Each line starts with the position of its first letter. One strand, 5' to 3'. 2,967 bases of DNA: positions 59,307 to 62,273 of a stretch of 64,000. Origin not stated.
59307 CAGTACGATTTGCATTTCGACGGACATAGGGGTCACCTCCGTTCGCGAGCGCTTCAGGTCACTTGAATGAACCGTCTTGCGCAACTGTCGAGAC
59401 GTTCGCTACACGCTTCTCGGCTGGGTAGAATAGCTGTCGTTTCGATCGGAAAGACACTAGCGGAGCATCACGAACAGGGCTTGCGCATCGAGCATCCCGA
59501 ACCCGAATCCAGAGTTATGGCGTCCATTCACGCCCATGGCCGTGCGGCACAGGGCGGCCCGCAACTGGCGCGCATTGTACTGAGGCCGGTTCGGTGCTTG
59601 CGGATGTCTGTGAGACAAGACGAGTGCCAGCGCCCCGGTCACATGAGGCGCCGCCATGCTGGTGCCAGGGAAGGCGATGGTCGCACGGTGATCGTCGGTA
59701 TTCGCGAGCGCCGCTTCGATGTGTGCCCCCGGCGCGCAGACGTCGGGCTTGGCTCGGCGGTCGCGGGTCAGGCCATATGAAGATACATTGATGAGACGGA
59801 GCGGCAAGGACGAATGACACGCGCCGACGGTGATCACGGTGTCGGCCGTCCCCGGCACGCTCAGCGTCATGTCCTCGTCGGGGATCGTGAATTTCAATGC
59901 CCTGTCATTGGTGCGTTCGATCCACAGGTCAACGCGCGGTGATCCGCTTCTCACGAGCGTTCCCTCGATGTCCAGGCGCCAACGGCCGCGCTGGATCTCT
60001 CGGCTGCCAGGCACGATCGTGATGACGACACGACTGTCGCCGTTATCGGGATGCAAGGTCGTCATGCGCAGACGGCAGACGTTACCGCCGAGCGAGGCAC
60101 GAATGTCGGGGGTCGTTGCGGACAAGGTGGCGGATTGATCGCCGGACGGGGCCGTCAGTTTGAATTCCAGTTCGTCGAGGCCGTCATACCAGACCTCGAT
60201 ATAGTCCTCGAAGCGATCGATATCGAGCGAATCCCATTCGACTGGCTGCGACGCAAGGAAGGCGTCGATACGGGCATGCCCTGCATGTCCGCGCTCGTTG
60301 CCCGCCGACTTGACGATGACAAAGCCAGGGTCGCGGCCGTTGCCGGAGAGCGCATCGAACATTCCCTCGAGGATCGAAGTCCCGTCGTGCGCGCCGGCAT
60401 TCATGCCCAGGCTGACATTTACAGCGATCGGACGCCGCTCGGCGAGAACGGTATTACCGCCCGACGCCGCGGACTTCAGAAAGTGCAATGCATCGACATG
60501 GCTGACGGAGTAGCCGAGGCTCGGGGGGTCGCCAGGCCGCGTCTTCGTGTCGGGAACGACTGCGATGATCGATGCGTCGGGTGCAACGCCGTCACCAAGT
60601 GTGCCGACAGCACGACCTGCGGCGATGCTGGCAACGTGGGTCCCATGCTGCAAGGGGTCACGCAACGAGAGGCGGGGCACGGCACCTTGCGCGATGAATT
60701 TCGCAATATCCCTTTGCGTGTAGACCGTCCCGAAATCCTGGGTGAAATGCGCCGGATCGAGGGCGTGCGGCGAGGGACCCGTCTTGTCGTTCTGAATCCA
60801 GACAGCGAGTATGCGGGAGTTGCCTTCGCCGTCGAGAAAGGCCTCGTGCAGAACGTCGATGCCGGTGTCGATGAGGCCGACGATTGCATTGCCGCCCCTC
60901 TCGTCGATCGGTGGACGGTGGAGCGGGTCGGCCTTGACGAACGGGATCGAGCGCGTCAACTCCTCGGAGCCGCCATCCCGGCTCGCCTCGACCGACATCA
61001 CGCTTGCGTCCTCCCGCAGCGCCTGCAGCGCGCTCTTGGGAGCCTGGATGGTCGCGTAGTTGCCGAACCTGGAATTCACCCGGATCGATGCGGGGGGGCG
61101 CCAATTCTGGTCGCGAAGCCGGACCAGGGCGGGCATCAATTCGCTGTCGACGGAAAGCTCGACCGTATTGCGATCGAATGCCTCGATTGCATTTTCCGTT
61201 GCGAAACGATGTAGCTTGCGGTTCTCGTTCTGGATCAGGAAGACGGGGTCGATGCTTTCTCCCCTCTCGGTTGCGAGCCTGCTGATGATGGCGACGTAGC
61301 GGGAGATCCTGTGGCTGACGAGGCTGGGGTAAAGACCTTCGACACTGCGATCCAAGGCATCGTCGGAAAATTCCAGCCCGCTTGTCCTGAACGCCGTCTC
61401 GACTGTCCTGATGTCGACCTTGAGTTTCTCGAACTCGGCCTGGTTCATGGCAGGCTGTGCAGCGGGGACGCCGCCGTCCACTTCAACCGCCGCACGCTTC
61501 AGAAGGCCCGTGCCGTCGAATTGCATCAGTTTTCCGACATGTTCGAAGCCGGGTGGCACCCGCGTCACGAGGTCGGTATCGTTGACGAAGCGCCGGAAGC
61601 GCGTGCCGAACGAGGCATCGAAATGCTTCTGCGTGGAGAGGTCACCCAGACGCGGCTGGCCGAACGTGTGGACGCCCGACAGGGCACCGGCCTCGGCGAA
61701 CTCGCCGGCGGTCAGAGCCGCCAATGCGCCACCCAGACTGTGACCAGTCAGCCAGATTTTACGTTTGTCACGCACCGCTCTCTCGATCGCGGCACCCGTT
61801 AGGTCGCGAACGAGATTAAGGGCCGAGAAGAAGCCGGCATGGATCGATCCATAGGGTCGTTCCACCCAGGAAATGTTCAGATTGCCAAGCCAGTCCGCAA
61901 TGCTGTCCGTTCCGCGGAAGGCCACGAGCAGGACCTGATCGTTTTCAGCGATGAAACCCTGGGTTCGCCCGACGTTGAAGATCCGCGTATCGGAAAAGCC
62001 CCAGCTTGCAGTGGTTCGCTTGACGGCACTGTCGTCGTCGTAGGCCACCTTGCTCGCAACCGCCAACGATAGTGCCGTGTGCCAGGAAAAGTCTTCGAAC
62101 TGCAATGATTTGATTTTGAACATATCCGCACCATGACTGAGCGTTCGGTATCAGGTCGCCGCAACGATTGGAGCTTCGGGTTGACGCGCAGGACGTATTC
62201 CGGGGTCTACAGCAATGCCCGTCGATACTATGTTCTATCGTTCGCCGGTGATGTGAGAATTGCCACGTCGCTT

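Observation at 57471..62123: Three-gene module: cytosolic lipase_3-subtilase fusion, small secreted Cys-rich protein, and trypsin-like protease-TM-Cys-rich protein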

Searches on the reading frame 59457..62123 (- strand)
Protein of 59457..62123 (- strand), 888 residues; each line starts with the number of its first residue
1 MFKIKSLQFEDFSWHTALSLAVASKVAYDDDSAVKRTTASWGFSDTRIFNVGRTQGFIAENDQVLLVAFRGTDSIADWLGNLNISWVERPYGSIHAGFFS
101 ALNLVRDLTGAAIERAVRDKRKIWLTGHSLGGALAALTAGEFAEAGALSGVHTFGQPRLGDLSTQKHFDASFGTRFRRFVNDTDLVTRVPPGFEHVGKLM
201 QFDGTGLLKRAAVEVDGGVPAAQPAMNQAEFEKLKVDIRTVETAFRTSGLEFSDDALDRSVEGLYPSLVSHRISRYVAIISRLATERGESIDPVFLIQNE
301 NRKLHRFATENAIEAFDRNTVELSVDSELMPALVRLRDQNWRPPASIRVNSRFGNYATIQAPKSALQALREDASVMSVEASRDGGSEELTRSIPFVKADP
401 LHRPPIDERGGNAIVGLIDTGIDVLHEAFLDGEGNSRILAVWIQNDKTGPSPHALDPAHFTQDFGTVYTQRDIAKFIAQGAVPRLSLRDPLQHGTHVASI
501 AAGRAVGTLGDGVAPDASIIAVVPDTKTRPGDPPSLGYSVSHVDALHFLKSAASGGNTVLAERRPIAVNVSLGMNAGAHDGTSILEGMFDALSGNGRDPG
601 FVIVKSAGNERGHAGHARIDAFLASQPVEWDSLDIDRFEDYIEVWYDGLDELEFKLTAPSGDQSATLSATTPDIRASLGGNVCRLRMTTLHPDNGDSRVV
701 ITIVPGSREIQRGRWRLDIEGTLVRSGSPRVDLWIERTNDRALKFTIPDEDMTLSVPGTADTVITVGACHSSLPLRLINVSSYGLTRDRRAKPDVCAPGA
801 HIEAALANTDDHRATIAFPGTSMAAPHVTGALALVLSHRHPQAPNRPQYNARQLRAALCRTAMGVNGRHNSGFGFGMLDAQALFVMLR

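Call 3: search_protein_families(library=pfam, proteins=[window:59457-62123:-], max_evalue=0.01)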
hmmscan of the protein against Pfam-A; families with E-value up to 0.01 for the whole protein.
window:59457-62123:- (888 aa): 5 families
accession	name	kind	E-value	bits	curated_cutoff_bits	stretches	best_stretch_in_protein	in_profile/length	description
PF00082.27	Peptidase_S8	-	5.2e-32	111.7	21.8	2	750-876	160-288/288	Subtilase family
PF01764.32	Lipase_3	-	6.3e-27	94.6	22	1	67-191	2-137/140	Lipase (class 3)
PF11187.14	Mbeg1-like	-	0.00095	19.1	21.1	1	62-141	36-104/224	Mbeg1-like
PF12697.13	Abhydrolase_6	-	0.0042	18.2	26.3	1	101-166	47-94/217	Alpha/beta hydrolase family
PF00561.26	Abhydrolase_1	-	0.0095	16.1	25.8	0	100-183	51-131/245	alpha/beta hydrolase fold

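Call 4: search_protein_families(library=padloc, proteins=[window:59457-62123:-], max_evalue=0.01)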
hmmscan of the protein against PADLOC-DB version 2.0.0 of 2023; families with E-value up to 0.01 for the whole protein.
window:59457-62123:- (888 aa): 1 family
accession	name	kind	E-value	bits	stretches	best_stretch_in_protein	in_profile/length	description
PDLC03014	subtilase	-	4.3e-20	70.5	2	732-878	269-391/391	-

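Call 5: search_protein_families(library=ncbifam, proteins=[window:59457-62123:-], max_evalue=0.01)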
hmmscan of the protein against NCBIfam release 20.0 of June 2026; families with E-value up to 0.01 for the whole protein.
window:59457-62123:- (888 aa): 7 families
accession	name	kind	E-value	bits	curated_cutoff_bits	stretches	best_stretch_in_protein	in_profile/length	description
NF040809.1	germ_prot_CspBA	exception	5.1e-50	170.1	1250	2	558-883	204-521/1099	bifunctional germination protease/germinant receptor pseudoprotease CspBA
NF040808.2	CspC_non_triad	exception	1.9e-27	95.9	675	1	405-843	90-505/556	bile acid germinant receptor pseudoprotease CspC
TIGR03921.1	T7SS_mycosin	equivalog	2.5e-18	66.3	278.75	2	753-882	166-283/353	type VII secretion-associated serine protease mycosin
NF033595.1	denti_PrtP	equivalog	8.2e-12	44.5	300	1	795-877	414-495/606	dentilisin complex serine proteinase subunit PrtP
NF040553.1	SGO_0316_fam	subfamily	1.3e-10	39.7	1400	1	776-863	652-732/1486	SGO_0316/SGO_0317 family LPXTG-anchored serine peptidase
TIGR03895.1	protease_PatA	subfamily_domain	4.8e-07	28.9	421.05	1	753-866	103-204/606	PatA/PatG family cyanobactin maturation protease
NF051851.1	AtpSerPepEprS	equivalog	0.00013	20.1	1700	1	796-845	282-326/988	autotransporter serine peptidase EprS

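Call 8: find_homologous_proteins(query=window:59457-62123:-, max_evalue=0.001)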
Query window:59457-62123:- (888 aa): 273 proteins with E <= 0.001 among 8000 candidates; the best 120 are listed.
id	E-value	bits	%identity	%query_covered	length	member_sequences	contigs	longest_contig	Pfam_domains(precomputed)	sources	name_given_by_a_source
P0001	0.0e+0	1164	59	100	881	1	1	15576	PF01764.32,PF00082.28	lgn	-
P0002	0.0e+0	1024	53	100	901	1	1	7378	PF01764.32,PF26363.2,PF00082.28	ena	-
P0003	5.7e-295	999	53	100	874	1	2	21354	PF01764.32,PF26363.2,PF00082.28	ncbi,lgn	-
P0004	1.2e-286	971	53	100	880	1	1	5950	PF01764.32,PF00082.28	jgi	jgi:subtilisin family serine protease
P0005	4.3e-283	960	51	100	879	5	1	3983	PF01764.32,PF26363.2,PF00082.28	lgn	-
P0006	1.9e-282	958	51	100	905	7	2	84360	PF01764.32,PF00082.28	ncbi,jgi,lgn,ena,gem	-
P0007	1.9e-282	958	52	100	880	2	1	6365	PF01764.32,PF00082.28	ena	-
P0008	1.4e-281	955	51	100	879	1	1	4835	PF01764.32,PF00082.28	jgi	jgi:endonuclease G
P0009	3.7e-281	953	51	99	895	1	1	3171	PF01764.32,PF00082.28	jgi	jgi:endonuclease G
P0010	1.2e-276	938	50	100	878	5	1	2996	PF01764.32,PF00082.28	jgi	jgi:endonuclease G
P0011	3.5e-275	933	51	100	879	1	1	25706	PF01764.32,PF26363.2,PF00082.28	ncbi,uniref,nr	ncbi:S8 family serine peptidase [Cupriavidus sp. L7L]|uniref:S8 family serine peptidase n=1 Tax=Cupr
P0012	8.6e-273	926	51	100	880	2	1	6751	PF01764.32,PF26363.2,PF00082.28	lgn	-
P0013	1.4e-272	925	50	100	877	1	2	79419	PF01764.32,PF00082.28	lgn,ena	-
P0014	2.3e-272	924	51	100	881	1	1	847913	PF01764.32,PF26363.2,PF00082.28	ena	-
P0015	2.6e-271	921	51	100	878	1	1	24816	PF01764.32,PF26363.2,PF00082.28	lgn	-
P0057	1.8e-232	792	46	100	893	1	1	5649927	PF01764.32,PF00082.28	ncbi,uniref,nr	ncbi:S8 family serine peptidase [Thiocapsa bogorovii]|uniref:S8 family serine peptidase n=1 Tax=Thio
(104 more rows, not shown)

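Call 10: find_encoding_contigs(protein=window:59457-62123:-, flank=10000, max_places=4)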
Protein window:59457-62123:- (888 aa): 2 contigs read that carry it; 2 places shown.
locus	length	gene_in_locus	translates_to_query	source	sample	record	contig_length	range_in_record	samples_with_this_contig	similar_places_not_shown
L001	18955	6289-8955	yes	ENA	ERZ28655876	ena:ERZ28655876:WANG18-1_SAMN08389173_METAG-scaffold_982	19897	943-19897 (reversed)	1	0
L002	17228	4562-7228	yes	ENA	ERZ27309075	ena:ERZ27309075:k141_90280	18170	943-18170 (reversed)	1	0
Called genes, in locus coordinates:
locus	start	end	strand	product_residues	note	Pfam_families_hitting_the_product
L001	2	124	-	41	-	?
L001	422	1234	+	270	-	-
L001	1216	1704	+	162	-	-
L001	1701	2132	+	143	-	-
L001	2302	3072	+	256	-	PF01261:AP_endonuc_2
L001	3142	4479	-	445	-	PF01408:GFO_IDH_MocA (weak), PF03447:NAD_binding_3, PF21135:DRL_cat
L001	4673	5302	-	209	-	PF01794:Ferric_reduct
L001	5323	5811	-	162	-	-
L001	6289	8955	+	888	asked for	PF26363:Phospholipase-like (faint), PF01764:Lipase_3, PF00082:Peptidase_S8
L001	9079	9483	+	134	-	-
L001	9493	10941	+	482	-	-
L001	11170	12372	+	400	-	-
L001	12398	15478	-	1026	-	PF00211:Guanylate_cyc, PF12862:ANAPC5 (faint), PF13191:AAA_16, PF13424:TPR_12 (weak), PF17874:TPR_MalT (weak)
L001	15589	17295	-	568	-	PF13442:Cytochrome_CBB3 (faint), PF00034:Cytochrom_C (faint), PF21419:RoxA-like_Cyt-c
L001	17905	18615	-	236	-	PF00027:cNMP_binding, PF13545:HTH_Crp_2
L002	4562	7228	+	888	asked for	PF26363:Phospholipase-like (faint), PF01764:Lipase_3, PF00082:Peptidase_S8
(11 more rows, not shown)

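Call 11: find_related_loci(query=A1, collection=genome_contigs, flank=10000)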
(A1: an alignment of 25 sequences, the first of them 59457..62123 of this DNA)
Query A1 (888 aa) in genome_contigs; peptide patterns used: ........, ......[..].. (x = any residue, [..] = any of these).
600 stretches matched a pattern (row limit reached: there are more); 269 encode a relative of the query (tblastn E <= 1e-3); the best 80 are kept; 80 distinct loci.
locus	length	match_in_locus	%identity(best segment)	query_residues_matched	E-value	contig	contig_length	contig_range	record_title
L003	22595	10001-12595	40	20-884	5e-170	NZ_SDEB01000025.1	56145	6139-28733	Paracoccus ravus strain YJ057 YJ057_25, whole genome shotgun sequence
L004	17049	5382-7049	39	318-884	1e-99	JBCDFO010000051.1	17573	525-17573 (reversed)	MAG: Bacteroidota bacterium isolate P01_H01_bin.110 k141_2720415_length_17573_cov_47.9394, whole genome shotgun sequence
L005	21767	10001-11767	39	302-884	2e-91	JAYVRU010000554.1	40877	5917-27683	MAG: Candidatus Kuenenia sp. isolate GL73_DN_metabat_110_sub GL73_DN_metabat_110_sub_553, whole genome shotgun sequence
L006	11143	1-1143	42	493-884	1e-75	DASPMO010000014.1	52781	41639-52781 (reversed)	MAG TPA_asm: Thermoanaerobaculia bacterium isolate SMAG_U12094 k141_315693, whole genome shotgun sequence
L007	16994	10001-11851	36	282-888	4e-68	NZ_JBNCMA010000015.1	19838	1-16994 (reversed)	Microbacterium sp. DT81.1 NODE_15_length_19838_cov_30.862507, whole genome shotgun sequence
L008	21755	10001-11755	33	291-882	5e-52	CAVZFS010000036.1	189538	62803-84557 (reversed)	MAG: uncultured Acidimicrobiia bacterium isolate MFD05567.bin.1.200 genome assembly, contig: contig_53550, whole genome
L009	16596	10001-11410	35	353-833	9e-47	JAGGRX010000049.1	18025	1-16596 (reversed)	MAG: Candidatus Bipolaricaulota bacterium isolate AUK007 PB_MANV_007_c_000000000109, whole genome shotgun sequence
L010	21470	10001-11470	34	404-882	3e-46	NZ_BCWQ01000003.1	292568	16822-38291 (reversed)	Hydrogenophaga pseudoflava NBRC 102511, whole genome shotgun sequence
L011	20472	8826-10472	27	283-862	2e-44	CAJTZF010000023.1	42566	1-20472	MAG TPA_asm: uncultured Eubacterium sp. isolate MGBC122214 genome assembly, contig: MGBC122214.23, whole genome shotgun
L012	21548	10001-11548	29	317-862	1e-44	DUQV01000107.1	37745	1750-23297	MAG TPA_asm: Clostridiales bacterium isolate AS08sgBPME_437 145999_AS08, whole genome shotgun sequence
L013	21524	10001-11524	29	348-878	2e-41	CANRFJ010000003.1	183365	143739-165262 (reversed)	MAG: uncultured Lachnospiraceae bacterium isolate Lapin-023__bin96 genome assembly, contig: Lapin-023__NODE_44_length_18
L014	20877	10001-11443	28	356-859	9e-41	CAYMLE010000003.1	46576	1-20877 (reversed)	MAG TPA_asm: uncultured Herbinix sp. isolate SRP268622_co1_304 genome assembly, contig: NODE_1404_length_46576_cov_6.021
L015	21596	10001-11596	27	347-878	5e-40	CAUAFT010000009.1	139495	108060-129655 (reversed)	MAG TPA_asm: uncultured Lachnospiraceae bacterium isolate ERR9578275_bin.26_MetaWRAP_v1.3_MAG genome assembly, contig: E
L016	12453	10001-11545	27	346-878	1e-39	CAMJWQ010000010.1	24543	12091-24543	MAG: uncultured Lachnospiraceae bacterium isolate SRR12377473_bin.10_metawrap_v1.3_MAG genome assembly, contig: SRR12377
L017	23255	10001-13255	26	347-884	4e-38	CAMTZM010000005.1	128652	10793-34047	MAG TPA_asm: uncultured Eubacteriaceae bacterium isolate SRR14038233_bin.51_metawrap_v1.3_MAG genome assembly, contig: N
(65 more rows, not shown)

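Call 13: find_encoding_contigs(protein=P0001, flank=8000, max_places=2)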
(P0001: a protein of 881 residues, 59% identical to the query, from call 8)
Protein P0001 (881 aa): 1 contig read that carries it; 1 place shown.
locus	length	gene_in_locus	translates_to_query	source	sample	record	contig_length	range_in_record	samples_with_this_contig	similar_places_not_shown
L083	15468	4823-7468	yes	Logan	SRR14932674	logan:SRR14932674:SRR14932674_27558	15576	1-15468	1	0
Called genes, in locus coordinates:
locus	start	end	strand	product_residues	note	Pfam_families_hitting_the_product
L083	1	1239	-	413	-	?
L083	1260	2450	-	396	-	PF25917:BSH_RND, PF25973:BSH_CzcB (weak), PF25876:HH_MFP_RND, PF25944:Beta-barrel_RND, PF25954:Beta-barrel_RND_2 (weak), PF25967:RND-MFP_C (faint), PF25989:YknX_C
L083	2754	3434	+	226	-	PF00440:TetR_N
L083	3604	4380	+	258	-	PF00520:Ion_trans, PF07885:Ion_trans_2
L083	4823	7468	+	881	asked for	PF01764:Lipase_3, PF00082:Peptidase_S8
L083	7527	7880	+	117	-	-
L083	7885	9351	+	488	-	PF13365:Trypsin_2 (weak)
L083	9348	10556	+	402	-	-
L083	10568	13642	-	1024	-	PF00211:Guanylate_cyc, PF13191:AAA_16, PF00515:TPR_1 (faint)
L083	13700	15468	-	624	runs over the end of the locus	?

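Call 14: find_encoding_contigs(protein=P0003, flank=8000, max_places=2)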
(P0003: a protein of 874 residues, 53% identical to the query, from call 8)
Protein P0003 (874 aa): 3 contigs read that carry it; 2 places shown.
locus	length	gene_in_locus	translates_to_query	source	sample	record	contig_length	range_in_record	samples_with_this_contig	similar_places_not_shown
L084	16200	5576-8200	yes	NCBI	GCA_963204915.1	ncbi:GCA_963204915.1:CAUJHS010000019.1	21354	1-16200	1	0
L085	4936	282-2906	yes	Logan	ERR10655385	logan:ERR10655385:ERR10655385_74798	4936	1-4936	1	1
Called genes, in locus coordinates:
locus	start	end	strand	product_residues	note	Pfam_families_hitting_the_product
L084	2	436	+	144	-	?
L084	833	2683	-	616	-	PF00239:Resolvase, PF07508:Recombinase (weak), PF13408:Zn_ribbon_recom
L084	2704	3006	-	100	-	-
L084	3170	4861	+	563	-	PF07508:Recombinase, PF13408:Zn_ribbon_recom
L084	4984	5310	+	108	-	-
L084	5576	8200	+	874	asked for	PF26363:Phospholipase-like (faint), PF01764:Lipase_3, PF00082:Peptidase_S8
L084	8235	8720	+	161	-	-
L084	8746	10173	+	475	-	-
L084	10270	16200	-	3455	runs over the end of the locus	-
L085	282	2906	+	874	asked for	PF26363:Phospholipase-like (faint), PF01764:Lipase_3, PF00082:Peptidase_S8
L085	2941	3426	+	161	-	-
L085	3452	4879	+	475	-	-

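Call 15: find_encoding_contigs(protein=P0006, flank=8000, max_places=2)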
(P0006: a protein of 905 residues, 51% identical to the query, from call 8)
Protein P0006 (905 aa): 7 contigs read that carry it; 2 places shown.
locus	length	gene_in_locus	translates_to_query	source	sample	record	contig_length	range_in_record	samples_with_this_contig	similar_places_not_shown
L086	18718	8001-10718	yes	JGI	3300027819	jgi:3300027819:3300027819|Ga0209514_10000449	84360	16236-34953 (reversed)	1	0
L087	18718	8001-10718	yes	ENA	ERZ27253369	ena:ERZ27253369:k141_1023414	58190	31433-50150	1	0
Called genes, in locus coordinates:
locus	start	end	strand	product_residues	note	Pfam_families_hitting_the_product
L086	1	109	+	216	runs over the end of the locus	PF00117:GATase, PF07722:Peptidase_C26 (faint)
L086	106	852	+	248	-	PF00977:His_biosynth, PF01207:Dus (faint)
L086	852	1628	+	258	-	PF00977:His_biosynth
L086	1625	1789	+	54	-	-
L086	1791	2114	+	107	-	PF01503:PRA-PH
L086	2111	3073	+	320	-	PF00485:PRK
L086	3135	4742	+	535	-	PF00999:Na_H_Exchanger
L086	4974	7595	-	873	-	PF02861:Clp_N, PF23569:NBD_SMAX1 (weak), PF00004:AAA, PF17871:AAA_lid_9, PF00004:AAA (weak), PF07724:AAA_2, PF07728:AAA_5, PF10431:ClpB_D2-small, +5 more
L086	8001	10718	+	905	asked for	PF01764:Lipase_3, PF00082:Peptidase_S8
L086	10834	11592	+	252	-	PF03476:MOSC_N, PF03473:MOSC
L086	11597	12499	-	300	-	PF13763:DUF4167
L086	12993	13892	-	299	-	PF17827:PrmC_N, PF03602:Cons_hypoth95, PF05175:MTS, PF06325:PrmA, PF13489:Methyltransf_23 (faint), PF13649:Methyltransf_25, PF13847:Methyltransf_31 (weak), PF08242:Methyltransf_12 (weak)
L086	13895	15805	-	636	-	PF02518:HATPase_c (weak), PF13589:HATPase_c_3, PF00183:HSP90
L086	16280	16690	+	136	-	PF10984:DUF2794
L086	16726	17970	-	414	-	PF00890:FAD_binding_2 (weak), PF01266:DAO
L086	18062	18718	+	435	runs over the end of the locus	PF00206:Lyase_1, PF10397:ADSL_C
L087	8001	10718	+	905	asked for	PF01764:Lipase_3, PF00082:Peptidase_S8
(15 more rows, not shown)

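Call 25: find_encoding_contigs(protein=P0011, flank=8000, max_places=1)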
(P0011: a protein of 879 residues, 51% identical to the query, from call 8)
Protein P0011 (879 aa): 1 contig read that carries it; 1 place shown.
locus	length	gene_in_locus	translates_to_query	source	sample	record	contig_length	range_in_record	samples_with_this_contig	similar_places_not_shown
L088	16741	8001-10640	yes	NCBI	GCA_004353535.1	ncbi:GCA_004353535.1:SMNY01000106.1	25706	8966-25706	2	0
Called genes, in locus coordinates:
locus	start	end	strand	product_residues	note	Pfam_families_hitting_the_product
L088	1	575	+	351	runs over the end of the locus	PF19955:EAD1 (weak), PF13365:Trypsin_2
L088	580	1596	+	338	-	-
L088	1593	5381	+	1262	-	PF19955:EAD1, PF13365:Trypsin_2 (weak), PF13191:AAA_16, PF24883:NPHP3_N (weak)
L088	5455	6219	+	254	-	-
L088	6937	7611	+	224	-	PF01510:Amidase_2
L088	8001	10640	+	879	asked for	PF26363:Phospholipase-like (weak), PF01764:Lipase_3, PF00082:Peptidase_S8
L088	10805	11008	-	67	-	-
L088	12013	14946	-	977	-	PF13700:DUF4158, PF01526:DDE_Tnp_Tn3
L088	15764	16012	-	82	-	-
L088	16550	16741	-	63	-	PF13333:rve_2, PF13683:rve_3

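Call 26: find_encoding_contigs(protein=P0014, flank=8000, max_places=1)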
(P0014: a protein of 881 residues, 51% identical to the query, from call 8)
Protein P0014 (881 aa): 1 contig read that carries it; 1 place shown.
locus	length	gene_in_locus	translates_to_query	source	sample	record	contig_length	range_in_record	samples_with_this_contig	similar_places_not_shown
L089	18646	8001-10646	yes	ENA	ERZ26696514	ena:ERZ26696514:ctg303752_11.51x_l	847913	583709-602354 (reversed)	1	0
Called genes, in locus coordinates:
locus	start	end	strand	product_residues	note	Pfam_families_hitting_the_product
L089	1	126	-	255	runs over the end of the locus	-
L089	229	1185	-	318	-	PF00294:PfkB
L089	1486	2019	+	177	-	PF04542:Sigma70_r2, PF08281:Sigma70_r4_2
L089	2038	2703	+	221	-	-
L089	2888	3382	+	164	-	PF13505:OMP_b-brl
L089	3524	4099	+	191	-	-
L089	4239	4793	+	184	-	PF07700:HNOB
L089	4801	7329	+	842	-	PF07701:HNOBA, PF00989:PAS (weak), PF13188:PAS_8 (faint), PF13426:PAS_9, PF00990:GGDEF, PF00563:EAL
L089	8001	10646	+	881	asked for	PF26363:Phospholipase-like, PF01764:Lipase_3, PF00082:Peptidase_S8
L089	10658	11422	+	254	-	-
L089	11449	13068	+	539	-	-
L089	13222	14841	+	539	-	PF00656:Peptidase_C14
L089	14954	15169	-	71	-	-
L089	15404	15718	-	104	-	PF20469:OLD-like_TOPRIM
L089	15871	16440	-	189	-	PF13304:AAA_21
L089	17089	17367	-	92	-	-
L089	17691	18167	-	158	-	-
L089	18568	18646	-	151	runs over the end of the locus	-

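Call 27: find_encoding_contigs(protein=P0057, flank=8000, max_places=1)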
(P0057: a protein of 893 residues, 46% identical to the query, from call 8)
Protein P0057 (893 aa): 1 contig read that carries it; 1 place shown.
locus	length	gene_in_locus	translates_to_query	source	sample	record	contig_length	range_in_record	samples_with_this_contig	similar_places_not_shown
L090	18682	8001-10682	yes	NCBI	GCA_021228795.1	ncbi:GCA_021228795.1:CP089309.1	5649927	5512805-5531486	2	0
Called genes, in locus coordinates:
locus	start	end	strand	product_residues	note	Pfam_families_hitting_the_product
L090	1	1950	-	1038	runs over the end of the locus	PF13191:AAA_16 (weak)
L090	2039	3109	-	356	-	-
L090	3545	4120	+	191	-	-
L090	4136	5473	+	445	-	-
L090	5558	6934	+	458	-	PF01609:DDE_Tnp_1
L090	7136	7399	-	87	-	PF13358:DDE_3 (weak)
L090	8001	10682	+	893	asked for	PF01764:Lipase_3, PF00082:Peptidase_S8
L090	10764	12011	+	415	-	PF00082:Peptidase_S8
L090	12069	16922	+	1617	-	PF13365:Trypsin_2 (faint), PF24410:wHTH-HSP90_Na-assoc (faint), PF24401:iHD-CE, PF24391:HD-CE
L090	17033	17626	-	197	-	PF00271:Helicase_C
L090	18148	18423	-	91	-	-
